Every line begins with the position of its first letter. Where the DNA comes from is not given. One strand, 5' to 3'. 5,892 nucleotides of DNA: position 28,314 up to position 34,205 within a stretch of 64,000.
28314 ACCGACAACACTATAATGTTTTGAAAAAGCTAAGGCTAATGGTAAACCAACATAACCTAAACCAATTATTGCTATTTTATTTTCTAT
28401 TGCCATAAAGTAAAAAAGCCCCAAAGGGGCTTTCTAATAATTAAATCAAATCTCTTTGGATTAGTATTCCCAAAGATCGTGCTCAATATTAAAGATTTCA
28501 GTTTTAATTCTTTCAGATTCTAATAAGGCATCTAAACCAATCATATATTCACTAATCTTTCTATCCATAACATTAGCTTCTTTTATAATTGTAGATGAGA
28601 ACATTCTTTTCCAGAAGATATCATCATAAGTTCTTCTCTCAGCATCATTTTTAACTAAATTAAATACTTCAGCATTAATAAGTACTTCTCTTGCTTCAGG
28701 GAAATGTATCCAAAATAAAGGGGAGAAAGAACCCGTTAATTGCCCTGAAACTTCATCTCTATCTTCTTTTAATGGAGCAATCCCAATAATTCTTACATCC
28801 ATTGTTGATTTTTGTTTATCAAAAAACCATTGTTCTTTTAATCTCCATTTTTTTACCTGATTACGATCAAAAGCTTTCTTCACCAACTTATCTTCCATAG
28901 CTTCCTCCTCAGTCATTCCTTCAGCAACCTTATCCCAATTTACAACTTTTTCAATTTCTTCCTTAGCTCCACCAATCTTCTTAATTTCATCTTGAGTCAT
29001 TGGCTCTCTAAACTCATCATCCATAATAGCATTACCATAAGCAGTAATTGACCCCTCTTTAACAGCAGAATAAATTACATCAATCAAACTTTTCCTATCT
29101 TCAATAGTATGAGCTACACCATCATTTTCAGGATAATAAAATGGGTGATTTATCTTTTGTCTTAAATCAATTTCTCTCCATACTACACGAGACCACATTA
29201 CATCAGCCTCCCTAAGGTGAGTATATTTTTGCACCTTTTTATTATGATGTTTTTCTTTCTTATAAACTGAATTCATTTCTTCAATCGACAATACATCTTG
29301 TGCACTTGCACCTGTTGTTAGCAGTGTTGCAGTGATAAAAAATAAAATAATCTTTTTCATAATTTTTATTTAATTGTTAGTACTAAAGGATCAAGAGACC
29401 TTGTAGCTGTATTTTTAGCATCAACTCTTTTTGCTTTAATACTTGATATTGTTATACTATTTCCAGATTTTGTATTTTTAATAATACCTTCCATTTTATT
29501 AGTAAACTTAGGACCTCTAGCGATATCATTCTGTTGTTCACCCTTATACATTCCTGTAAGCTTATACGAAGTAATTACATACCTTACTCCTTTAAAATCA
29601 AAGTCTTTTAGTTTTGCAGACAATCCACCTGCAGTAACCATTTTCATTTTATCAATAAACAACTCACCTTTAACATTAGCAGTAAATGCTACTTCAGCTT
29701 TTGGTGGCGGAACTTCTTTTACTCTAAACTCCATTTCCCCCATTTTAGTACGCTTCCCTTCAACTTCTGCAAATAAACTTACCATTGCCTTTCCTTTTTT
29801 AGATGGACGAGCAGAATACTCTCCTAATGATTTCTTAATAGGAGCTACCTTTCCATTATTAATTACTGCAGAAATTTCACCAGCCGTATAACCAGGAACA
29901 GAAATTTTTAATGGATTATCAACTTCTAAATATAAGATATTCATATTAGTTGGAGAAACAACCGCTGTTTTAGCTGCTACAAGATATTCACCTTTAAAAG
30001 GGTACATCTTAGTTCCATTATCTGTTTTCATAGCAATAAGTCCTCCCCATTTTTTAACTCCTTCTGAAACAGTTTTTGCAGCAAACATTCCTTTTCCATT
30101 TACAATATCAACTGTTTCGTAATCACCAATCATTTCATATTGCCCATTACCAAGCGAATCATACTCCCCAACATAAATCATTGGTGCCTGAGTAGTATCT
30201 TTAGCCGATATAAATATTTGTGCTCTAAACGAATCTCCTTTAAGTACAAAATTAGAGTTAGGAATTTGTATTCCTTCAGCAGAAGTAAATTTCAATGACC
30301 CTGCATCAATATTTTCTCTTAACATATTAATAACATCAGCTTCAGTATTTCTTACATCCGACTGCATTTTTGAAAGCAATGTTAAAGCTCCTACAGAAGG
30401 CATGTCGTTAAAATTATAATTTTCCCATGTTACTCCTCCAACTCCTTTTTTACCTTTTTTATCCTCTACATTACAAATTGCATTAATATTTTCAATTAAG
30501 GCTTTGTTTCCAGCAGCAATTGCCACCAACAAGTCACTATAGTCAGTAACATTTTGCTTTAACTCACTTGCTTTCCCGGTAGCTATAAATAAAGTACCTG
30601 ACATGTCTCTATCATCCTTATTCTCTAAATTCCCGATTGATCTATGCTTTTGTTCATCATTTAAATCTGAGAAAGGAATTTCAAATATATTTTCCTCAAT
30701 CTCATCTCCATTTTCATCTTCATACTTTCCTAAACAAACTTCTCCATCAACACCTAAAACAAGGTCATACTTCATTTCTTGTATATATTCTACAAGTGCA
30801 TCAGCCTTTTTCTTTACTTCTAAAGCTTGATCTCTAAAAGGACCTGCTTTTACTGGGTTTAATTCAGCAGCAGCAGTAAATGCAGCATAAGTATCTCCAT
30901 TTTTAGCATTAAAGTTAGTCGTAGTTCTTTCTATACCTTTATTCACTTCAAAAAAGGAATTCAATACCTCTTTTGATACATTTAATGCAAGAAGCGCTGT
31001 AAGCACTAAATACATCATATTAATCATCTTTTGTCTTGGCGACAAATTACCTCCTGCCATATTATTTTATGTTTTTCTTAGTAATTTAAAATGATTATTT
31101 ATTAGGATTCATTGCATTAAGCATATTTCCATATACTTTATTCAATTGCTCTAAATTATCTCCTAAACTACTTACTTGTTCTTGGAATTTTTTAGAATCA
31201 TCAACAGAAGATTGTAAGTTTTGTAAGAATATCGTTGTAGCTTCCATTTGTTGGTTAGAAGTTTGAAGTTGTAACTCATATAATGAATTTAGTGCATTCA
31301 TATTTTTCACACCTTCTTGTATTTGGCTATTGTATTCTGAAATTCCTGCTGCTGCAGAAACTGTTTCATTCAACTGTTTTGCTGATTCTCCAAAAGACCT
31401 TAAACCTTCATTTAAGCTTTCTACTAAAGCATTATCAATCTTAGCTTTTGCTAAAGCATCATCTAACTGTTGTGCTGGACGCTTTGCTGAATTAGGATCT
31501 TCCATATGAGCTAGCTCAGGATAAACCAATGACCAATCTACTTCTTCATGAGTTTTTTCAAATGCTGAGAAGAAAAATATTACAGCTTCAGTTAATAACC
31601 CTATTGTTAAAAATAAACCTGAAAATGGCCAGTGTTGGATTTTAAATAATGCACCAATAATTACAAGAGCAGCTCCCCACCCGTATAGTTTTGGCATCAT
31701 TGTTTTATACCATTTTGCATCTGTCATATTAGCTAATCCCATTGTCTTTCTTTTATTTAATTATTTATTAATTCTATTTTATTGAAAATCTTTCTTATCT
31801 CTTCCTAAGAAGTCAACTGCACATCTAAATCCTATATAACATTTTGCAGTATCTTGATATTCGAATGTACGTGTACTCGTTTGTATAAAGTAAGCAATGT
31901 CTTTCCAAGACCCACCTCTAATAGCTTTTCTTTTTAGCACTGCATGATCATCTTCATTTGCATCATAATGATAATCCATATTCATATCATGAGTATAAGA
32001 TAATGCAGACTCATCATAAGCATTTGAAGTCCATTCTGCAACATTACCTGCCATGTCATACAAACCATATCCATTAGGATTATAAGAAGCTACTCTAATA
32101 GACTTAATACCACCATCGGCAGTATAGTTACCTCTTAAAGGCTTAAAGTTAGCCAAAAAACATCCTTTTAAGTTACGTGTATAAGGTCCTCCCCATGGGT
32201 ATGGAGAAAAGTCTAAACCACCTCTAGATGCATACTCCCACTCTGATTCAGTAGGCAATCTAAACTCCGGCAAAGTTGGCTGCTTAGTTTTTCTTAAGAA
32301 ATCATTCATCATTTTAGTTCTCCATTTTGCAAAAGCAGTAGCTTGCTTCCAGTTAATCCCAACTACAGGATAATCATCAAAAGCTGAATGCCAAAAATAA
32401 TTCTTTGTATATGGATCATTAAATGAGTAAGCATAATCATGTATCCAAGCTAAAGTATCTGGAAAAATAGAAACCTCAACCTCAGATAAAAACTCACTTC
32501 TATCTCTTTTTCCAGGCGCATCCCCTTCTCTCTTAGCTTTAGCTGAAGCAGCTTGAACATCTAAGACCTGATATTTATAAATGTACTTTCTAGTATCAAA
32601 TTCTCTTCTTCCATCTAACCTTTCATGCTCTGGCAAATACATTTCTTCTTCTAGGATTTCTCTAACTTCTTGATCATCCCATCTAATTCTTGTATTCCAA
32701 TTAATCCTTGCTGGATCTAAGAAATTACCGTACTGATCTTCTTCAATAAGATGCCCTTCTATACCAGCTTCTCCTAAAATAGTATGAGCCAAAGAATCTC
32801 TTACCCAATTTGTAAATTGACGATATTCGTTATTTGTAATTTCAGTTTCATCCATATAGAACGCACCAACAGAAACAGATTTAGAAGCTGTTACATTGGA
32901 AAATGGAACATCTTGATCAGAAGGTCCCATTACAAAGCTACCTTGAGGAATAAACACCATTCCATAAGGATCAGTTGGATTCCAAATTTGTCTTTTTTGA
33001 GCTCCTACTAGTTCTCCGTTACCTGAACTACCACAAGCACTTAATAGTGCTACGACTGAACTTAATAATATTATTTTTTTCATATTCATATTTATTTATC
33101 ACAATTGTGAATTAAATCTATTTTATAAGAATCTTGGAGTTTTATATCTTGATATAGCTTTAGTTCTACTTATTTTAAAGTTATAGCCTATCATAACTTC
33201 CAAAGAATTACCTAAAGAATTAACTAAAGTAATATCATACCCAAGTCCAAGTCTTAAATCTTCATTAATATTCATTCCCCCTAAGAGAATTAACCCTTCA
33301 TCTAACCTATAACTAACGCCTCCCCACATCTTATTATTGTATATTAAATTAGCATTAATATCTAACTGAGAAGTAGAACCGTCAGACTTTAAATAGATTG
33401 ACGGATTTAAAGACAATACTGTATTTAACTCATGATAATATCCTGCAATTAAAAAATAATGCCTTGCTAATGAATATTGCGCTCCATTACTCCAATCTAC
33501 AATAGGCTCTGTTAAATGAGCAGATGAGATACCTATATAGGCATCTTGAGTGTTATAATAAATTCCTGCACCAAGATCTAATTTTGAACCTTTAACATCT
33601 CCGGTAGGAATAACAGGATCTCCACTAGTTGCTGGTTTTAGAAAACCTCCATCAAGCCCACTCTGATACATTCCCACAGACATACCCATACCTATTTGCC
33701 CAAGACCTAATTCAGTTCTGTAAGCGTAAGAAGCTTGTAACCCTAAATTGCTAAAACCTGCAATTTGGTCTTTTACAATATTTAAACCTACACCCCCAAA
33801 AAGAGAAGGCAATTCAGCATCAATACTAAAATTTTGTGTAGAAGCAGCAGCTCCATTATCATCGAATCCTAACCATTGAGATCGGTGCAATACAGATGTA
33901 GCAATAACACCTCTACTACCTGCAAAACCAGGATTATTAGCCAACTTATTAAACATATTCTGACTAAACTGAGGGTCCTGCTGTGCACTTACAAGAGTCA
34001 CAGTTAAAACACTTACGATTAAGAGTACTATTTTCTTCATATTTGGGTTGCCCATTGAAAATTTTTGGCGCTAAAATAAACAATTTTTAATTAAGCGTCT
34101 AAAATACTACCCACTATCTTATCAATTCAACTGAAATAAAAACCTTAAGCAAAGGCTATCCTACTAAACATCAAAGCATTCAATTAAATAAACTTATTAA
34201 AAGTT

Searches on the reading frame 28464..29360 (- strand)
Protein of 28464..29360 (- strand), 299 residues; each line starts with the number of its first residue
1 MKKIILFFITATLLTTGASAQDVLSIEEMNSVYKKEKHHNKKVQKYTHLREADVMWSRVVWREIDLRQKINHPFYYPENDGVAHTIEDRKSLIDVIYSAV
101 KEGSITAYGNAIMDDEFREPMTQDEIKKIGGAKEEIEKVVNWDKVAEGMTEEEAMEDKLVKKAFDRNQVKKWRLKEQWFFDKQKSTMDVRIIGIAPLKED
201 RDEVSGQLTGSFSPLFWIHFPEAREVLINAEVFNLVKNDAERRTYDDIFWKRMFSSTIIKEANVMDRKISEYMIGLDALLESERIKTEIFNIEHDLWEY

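Call 18: search_protein_families(library=ncbifam, proteins=[window:28464-29360:-], max_evalue=0.00001)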
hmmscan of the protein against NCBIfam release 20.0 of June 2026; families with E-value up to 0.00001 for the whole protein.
window:28464-29360:- (299 aa): 1 family
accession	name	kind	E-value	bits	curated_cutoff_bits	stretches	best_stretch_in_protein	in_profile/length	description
TIGR03523.1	GldN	equivalog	9.9e-67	225.2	85.9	1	2-299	2-280/280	type IX secretion system ring subunit PorN/GldN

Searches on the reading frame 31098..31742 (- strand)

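Call 18: search_protein_families(library=ncbifam, proteins=[window:31098-31742:-], max_evalue=0.00001)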
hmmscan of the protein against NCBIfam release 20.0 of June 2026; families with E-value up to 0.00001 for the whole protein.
window:31098-31742:- (215 aa): 1 family
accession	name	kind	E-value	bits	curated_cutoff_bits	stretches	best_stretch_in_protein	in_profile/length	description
TIGR03513.1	GldL_gliding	equivalog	1.8e-53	182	68.3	2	13-140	1-134/247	type IX secretion system motor protein PorL/GldL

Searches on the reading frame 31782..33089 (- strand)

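Call 18: search_protein_families(library=ncbifam, proteins=[window:31782-33089:-], max_evalue=0.00001)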
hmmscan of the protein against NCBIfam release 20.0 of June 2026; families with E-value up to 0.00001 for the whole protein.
window:31782-33089:- (436 aa): 8 families
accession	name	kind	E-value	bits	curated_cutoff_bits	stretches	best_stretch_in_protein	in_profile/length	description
TIGR03525.2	GldK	equivalog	1.4e-172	574.7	350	1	12-427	3-407/408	T9SS ring complex lipoprotein PorK/GldK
TIGR03524.1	GldJ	equivalog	2.1e-50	171.9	458.2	4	273-360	261-367/559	gliding motility lipoprotein GldJ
TIGR03530.1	GldJ_short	equivalog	1.5e-46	159.1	382.9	2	203-427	125-392/396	gliding motility lipoprotein GldJ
NF051459.1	pyoverdine_PvdO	equivalog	2.9e-16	59.4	500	1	239-425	117-278/280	dihydropyoverdine dehydrogenase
TIGR03440.2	egtB_TIGR03440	equivalog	9.3e-15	54.6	360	1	238-424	272-413/413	ergothioneine biosynthesis protein EgtB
NF041186.1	SenA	equivalog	2.9e-14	53.3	420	1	236-424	267-381/382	selenoneine synthase SenA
TIGR04344.1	ovoA_Nterm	equivalog_domain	3.1e-07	29.6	400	1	239-423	295-443/444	5-histidylcysteine sulfoxide synthase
TIGR02171.1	Fb_sc_TIGR02171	subfamily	1.7e-06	26.3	544.35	1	274-425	157-281/912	TIGR02171 family lipoprotein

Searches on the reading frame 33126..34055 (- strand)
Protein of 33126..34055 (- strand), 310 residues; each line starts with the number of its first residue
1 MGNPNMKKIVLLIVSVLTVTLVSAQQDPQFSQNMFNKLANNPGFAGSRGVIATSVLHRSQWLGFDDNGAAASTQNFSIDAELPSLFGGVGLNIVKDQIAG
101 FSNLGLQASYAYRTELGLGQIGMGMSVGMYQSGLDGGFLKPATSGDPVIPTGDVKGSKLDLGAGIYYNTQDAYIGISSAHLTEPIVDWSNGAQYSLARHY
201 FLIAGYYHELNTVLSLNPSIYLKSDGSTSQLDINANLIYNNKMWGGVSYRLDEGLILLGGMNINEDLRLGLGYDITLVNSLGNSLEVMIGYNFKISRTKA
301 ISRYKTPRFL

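Call 18: search_protein_families(library=ncbifam, proteins=[window:33126-34055:-], max_evalue=0.00001)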
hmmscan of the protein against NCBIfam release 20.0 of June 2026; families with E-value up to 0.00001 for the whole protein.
window:33126-34055:- (310 aa): 1 family
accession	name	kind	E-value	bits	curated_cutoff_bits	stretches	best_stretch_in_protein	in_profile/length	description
TIGR03519.1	T9SS_PorP_fam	subfamily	3.1e-72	243.5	90.55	1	6-293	1-292/292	PorP/SprF family type IX secretion system membrane protein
